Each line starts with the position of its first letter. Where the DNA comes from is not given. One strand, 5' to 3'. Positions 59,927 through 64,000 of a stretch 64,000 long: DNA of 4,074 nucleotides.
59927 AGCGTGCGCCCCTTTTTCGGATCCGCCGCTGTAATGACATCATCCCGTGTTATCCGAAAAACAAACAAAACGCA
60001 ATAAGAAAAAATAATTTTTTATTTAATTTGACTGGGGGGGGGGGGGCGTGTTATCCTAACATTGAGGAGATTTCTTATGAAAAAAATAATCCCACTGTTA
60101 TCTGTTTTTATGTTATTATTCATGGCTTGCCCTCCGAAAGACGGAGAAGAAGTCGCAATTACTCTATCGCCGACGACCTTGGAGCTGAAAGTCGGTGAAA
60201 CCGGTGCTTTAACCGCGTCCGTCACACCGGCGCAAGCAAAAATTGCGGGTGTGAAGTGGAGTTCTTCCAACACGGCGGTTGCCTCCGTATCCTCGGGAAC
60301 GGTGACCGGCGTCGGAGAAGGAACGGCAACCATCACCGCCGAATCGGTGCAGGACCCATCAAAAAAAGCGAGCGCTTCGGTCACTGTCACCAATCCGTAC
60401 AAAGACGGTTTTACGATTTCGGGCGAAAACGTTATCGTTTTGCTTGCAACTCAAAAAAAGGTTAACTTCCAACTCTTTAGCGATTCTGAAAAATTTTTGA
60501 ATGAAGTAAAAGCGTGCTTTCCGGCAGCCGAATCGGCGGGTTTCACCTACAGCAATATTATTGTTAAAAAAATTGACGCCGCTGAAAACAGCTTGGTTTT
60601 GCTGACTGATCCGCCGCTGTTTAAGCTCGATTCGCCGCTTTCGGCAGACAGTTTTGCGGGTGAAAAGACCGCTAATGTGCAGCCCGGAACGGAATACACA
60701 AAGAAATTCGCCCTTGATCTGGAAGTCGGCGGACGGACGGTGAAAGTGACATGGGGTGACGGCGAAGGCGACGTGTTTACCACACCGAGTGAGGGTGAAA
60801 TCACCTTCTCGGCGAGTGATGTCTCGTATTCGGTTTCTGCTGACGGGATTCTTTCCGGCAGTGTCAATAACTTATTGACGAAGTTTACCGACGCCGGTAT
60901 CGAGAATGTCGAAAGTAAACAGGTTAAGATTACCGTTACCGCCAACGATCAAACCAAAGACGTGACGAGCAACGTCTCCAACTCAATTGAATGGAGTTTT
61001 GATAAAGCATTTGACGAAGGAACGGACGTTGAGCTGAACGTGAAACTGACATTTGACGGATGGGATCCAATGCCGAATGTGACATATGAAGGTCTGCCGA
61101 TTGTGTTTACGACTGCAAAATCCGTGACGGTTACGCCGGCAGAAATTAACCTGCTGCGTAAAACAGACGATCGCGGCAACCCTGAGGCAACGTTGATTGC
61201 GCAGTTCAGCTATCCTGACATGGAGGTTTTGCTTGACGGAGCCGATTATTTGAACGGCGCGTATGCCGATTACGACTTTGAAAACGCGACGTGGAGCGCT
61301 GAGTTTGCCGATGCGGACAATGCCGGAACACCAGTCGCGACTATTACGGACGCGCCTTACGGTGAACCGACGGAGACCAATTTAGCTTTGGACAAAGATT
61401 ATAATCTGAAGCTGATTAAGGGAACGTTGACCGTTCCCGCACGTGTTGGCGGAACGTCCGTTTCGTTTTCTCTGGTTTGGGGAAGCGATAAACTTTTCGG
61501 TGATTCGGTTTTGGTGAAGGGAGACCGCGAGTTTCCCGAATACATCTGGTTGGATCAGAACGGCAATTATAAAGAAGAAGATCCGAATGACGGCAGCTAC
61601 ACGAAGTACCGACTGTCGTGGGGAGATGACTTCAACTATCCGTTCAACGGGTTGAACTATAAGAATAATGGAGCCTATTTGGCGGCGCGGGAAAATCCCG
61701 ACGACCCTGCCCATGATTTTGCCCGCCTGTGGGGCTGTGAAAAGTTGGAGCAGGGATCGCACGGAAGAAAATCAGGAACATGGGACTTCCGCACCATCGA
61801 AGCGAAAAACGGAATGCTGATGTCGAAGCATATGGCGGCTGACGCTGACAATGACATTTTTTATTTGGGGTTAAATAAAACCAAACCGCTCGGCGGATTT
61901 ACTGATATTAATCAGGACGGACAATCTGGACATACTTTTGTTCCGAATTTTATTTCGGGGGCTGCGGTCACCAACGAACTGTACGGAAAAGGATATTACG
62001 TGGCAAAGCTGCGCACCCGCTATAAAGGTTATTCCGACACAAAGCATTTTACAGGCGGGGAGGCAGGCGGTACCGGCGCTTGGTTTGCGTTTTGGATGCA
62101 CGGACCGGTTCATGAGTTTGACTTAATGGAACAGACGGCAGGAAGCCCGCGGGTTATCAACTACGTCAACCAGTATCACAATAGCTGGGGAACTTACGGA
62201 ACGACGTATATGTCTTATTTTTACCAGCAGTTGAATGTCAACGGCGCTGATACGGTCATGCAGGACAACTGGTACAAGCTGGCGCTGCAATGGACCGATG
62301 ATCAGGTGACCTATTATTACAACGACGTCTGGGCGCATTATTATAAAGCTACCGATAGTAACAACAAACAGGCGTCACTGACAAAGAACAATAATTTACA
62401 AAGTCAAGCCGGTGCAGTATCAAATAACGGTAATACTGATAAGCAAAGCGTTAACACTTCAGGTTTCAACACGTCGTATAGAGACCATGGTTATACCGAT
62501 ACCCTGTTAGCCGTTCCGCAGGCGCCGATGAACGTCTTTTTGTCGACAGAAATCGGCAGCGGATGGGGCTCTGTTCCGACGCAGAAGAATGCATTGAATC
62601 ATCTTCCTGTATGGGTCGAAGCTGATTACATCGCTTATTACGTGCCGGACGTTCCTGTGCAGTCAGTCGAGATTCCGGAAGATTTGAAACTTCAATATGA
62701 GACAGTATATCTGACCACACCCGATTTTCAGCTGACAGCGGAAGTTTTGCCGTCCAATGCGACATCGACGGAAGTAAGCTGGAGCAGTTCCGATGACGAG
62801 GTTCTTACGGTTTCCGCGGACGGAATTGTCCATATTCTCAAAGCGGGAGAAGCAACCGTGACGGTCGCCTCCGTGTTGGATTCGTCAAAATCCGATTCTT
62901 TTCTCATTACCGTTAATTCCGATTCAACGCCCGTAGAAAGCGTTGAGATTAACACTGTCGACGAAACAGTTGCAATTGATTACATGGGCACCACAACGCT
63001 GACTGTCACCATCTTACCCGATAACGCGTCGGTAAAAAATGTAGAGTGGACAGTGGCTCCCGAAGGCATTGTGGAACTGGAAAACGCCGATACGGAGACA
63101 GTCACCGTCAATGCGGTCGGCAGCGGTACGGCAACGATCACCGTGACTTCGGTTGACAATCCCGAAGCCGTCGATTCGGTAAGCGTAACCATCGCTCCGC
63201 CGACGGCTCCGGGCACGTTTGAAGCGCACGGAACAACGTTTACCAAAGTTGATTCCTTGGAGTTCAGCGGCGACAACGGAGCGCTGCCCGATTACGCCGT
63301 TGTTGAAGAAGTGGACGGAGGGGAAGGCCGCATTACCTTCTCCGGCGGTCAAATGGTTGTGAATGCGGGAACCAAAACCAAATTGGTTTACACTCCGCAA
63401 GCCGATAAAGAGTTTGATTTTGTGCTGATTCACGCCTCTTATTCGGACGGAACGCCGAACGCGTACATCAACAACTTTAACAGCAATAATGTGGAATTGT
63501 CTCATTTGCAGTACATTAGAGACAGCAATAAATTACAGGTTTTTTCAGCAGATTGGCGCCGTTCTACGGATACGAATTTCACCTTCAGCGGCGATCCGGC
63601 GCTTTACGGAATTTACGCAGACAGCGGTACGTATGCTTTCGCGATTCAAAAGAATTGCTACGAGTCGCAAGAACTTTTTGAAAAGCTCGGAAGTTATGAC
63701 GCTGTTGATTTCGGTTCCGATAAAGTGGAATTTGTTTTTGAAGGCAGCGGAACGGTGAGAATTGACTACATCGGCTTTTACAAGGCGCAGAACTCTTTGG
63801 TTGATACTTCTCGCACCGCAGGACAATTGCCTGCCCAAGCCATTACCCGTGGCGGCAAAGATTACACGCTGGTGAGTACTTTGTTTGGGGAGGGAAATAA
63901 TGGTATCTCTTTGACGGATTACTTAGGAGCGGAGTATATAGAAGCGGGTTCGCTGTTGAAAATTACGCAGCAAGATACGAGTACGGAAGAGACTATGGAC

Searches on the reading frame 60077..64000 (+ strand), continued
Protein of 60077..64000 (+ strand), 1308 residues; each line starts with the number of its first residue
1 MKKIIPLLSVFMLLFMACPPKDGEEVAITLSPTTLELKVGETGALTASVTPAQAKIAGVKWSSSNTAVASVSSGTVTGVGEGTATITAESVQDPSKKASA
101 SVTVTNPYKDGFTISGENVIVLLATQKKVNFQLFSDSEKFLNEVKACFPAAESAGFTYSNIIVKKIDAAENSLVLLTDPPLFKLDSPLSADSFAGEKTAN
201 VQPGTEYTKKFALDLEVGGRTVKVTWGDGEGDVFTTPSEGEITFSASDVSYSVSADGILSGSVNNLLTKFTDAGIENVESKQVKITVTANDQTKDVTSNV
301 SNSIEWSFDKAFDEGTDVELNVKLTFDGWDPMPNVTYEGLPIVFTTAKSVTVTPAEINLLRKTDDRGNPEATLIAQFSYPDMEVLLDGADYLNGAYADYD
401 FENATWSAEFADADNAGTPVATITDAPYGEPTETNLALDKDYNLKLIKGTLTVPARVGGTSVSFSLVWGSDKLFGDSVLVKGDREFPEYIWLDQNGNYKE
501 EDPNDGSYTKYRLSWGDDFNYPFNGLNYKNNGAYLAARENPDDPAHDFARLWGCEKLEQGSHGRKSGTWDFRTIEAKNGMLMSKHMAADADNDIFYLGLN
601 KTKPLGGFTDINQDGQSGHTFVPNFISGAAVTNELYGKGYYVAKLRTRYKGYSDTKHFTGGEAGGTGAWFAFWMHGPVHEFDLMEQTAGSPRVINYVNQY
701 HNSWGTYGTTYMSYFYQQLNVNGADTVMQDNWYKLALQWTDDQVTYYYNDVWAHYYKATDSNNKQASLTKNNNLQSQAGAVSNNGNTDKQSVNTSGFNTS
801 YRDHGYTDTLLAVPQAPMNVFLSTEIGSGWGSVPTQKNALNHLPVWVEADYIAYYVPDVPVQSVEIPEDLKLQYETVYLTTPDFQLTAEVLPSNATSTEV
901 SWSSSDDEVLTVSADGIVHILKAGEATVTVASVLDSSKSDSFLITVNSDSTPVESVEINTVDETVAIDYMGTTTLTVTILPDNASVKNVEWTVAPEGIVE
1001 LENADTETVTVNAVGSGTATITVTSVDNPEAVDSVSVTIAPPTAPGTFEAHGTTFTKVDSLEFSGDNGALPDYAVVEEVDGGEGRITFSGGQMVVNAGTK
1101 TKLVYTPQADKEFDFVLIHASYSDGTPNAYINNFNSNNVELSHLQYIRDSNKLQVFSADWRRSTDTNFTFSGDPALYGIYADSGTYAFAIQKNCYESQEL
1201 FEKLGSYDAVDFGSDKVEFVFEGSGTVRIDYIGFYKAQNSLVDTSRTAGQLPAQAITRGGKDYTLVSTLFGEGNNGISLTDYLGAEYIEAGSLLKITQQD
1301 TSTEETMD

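Call 56: find_encoding_contigs(protein=P0030, flank=1500, max_places=4)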
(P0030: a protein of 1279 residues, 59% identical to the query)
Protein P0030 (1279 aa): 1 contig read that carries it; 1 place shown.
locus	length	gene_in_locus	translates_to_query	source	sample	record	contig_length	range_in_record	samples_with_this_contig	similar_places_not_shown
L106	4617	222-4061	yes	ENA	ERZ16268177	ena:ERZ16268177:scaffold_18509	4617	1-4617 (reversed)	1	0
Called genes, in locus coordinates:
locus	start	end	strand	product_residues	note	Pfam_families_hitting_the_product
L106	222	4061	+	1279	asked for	PF02368:Big_2, PF26182:Ig_NUP210_5th (faint), PF02368:Big_2, PF28492:Beta_helix_4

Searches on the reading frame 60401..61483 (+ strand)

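Call 45: search_protein_families(library=pfam, proteins=[window:60401-61483:+], max_evalue=10)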
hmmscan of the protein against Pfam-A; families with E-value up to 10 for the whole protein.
window:60401-61483:+ (361 aa): 2 families
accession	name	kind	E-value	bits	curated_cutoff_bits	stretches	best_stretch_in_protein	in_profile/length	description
PF04681.18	Bys1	-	0.014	15.9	24.3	1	83-146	30-93/145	Blastomyces yeast-phase-specific protein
PF09972.14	DUF2207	-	0.04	14.6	24.4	1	171-229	50-120/172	Predicted membrane protein (DUF2207) N-terminal domain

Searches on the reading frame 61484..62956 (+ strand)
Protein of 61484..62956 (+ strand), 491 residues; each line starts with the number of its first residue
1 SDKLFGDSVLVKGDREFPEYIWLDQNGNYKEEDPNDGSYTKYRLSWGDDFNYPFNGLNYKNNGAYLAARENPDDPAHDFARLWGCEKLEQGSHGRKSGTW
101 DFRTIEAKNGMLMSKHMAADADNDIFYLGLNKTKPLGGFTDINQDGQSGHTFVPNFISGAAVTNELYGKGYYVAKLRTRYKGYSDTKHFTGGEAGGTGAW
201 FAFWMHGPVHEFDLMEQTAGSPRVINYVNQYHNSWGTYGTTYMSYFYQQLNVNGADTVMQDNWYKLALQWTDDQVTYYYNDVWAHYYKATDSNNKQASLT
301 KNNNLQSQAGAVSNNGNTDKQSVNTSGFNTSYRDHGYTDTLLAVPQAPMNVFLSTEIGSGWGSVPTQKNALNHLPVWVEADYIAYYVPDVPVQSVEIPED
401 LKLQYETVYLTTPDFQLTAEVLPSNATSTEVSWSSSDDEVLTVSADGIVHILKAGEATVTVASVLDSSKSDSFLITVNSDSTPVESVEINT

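Call 45: search_protein_families(library=pfam, proteins=[window:61484-62956:+], max_evalue=10)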
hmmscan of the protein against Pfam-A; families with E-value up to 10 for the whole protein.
window:61484-62956:+ (491 aa): 2 families
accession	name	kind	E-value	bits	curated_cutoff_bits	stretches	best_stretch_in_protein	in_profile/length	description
PF02368.24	Big_2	-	3.6e-10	40.1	22.8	1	407-462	12-67/79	Bacterial Ig-like domain (group 2)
PF20578.4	aBig_2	-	0.0077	16.5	27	1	425-468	31-74/89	Atrophied bacterial Ig domain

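Call 52: predict_structure(alignment_id=A2)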
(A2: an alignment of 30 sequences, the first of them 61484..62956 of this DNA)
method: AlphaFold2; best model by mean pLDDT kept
length: 491 residues; sequences in the alignment: 30
mean_pLDDT: 57.0   pTM: 0.49
mean pLDDT of the five models: 57.0, 50.0, 49.3, 48.6, 41.8
residues with pLDDT >= 90: 66; 70-90: 72; 50-70: 150; < 50: 203
segments of 3 or more residues with pLDDT < 50: 1-19, 42-66, 73-165, 181-199, 217-220, 233-243, 333-337, 357-376
pLDDT, mean of each block of 10 residues (from residue 1): 29 38 54 68 39 32 49 43 37 32 29 27 28 25 28 34 53 65 40 41 56 53 54 39 55 65 74 79 80 78 66 60 63 50 62 52 42 50 55 89 94 94 74 96 95 97 86 94 53 47
secondary structure, 60 per line:
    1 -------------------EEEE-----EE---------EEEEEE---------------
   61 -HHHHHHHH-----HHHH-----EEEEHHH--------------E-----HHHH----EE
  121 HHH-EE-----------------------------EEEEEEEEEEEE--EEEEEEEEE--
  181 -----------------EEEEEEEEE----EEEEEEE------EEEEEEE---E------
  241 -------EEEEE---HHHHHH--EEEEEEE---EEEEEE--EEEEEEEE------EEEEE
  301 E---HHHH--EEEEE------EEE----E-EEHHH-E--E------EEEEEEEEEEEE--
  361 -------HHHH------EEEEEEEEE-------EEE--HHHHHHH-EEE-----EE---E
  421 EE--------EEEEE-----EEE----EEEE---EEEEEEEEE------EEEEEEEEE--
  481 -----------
elements in order: E20-23 E40-45 H62-69 H75-78 E84-87 H111-114 E156-167 E170-178 E198-206 E211-217 E224-230 E248-252 H256-261 E264-270 E274-279 E282-289 E296-301 H305-308 E311-315 E322-324 E347-358 H368-371 E378-386 E394-396 H399-405 E407-409 E420-422 E431-435 E441-443 E448-451 E455-463 E470-478
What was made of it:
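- Tried and rejected: The AlphaFold model was poor (mean pLDDT 57, call 52), so the GH16 assignment rests mainly on the invariant motif plus consistent weak hits.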

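Call 53: search_solved_structures(query=A2, max_evalue=10)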
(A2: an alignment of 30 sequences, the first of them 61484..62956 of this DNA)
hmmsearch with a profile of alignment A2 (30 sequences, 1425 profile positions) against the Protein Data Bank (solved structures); distinct sequences matched with E-value up to 10: 13.
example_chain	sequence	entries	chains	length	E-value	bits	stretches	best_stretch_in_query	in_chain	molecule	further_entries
7quz_AAA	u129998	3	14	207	7.4e-11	43.4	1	28-121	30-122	Beta-1,3-glucanase bglH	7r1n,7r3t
6n1a_A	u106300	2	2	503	7.6e-05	23.5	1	28-108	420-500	Carbohydrate-binding protein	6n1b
2yrl_A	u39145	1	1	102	0.048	14.2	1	956-1025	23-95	KIAA1837 protein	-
5ezd_A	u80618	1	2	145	0.27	11.7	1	970-1031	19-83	Kunitz-type protease inhibitor 1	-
8zdj_S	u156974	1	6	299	0.62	10.5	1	882-916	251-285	Tail Tube Protein (gp13)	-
8zdl_S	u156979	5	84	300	0.63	10.5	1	882-916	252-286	Tail Tube Protein (gp13)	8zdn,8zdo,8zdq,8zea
7r5j_10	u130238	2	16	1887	0.7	10.3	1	28-112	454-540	Nuclear pore membrane glycoprotein 210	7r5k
3azx_A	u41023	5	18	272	0.81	10.1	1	630-751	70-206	Laminarinase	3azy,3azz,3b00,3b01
4dfs_A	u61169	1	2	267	0.81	10.1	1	630-751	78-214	Glycoside hydrolase, family 16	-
6itl_A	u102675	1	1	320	0.86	10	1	960-1012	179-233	Malate dehydrogenase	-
5h7v_A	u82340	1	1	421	1.9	8.9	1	970-1031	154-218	Kunitz-type protease inhibitor 1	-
8zdh_A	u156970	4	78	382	2.4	8.5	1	58-107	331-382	Major Capsid Protein (gp8)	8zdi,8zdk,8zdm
8va4_A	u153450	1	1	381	8.2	6.8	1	622-693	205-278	Glycoside hydrolase family 16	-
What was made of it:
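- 61949..62653 (+): GH16-like beta-jelly-roll core. The catalytic-type motif EFDLME (ExDxxE) is at 62114-62131. A profile search gives weak hits to GH16 laminarinases, E about 0.8 (call 53).
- On Glycoside hydrolase family 16: The PDB profile search gives GH16 hits only at E about 0.8 (call 53).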

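Call 55: fold_search(model_id=the predicted structure, library=pdb)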
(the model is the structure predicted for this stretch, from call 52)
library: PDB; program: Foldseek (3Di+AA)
matches with E <= 10: 1191; with E <= 0.001: 99
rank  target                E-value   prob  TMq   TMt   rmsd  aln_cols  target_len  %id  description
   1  5ngj_A                2.2e-07  1.00  0.17  0.18  16.6       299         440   11  Crystal structure of pb6, major tail tube protein of bacteriophage T5 (released 2018-01-03)
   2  5ocq_A                9.5e-07  1.00  0.22  0.38   8.5       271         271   13  Crystal structure of the complex of the kappa-carrageenase from Pseudoalteromonas carrageenovora with an oligotetrasac (released 2017-10-18)
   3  8zdk_6                1.4e-06  1.00  0.15  0.19  18.3       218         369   15  Cryo-EM structure of Mycobacteriophage Douge genome-packed vertex (gp8 and gp113) (released 2025-07-16)
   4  8va4                  1.6e-06  1.00  0.23  0.41   7.3       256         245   16  Crystal structure of CapGH16_3 enzyme retrieved from capybara gut metagenome (released 2024-10-23)
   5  4m00_A                2.0e-06  0.99  0.15  0.15  21.4       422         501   14  Crystal structure of the ligand binding region of staphylococcal adhesion SraP (released 2014-06-18)
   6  6t2n_AAA              2.6e-06  1.00  0.26  0.44   5.3       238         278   13  Prominent members of the human gut microbiota express endo-acting O-glycanases to initiate mucin breakdown (released 2020-07-08)
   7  1dyp                  3.0e-06  1.00  0.22  0.37   9.9       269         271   14  1,3-ALPHA-1,4-BETA-D-GALACTOSE-4-SULFATE-3,6-ANHYDRO-D-GALACTOSE 4 GALACTOHYDROLASE (released 2001-01-16)
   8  8zdj_S                3.0e-06  1.00  0.17  0.24  17.2       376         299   13  Cryo-EM structure of Mycobacteriophage Douge genome-packed connector (gp5, gp9, gp10, gp12 and gp13) (released 2025-06-25)
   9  8hqz_p                4.0e-06  1.00  0.18  0.18  15.3       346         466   14  Baseplate of DT57C bacteriophage in the full state (released 2023-12-13)
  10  8zdh_B                4.7e-06  1.00  0.15  0.19  19.1       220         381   15  Cryo-EM structure of Mycobacteriophage Douge genome-packed capsid (gp8 and gp113) (released 2025-06-25)
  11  7quz_DDD              5.5e-06  1.00  0.16  0.41   2.2        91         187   36  Crystal structure of the SeMet octameric C-terminal Big_2-CBM56 domains from Paenibacillus illinoisensis (Bacillus c (released 2023-02-01)
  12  8ew1_C                6.1e-06  1.00  0.21  0.36  11.0       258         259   14  Structure of Bacple_01703-E145L (released 2023-05-10)
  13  5ocq_B                7.2e-06  1.00  0.21  0.36   8.4       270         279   14  Crystal structure of the complex of the kappa-carrageenase from Pseudoalteromonas carrageenovora with an oligotetrasac (released 2017-10-18)
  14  2vy0_B                7.6e-06  1.00  0.23  0.41   7.3       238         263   14  The X-ray structure of endo-beta-1,3-glucanase from Pyrococcus furiosus (released 2009-03-24)
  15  8zdk_1                7.6e-06  1.00  0.15  0.20  16.4       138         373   18  Cryo-EM structure of Mycobacteriophage Douge genome-packed vertex (gp8 and gp113) (released 2025-07-16)
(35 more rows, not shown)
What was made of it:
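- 61949..62653 (+): Foldseek returns many GH16 enzymes at E 1e-6 to 1e-4, but the model is poor, with mean pLDDT 57 (calls 52, 55).
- On Glycoside hydrolase family 16: Foldseek returns many GH16 enzymes at E 1e-6 to 1e-4 with target TM-scores of 0.35-0.48, but the model has mean pLDDT 57 (calls 52, 55).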
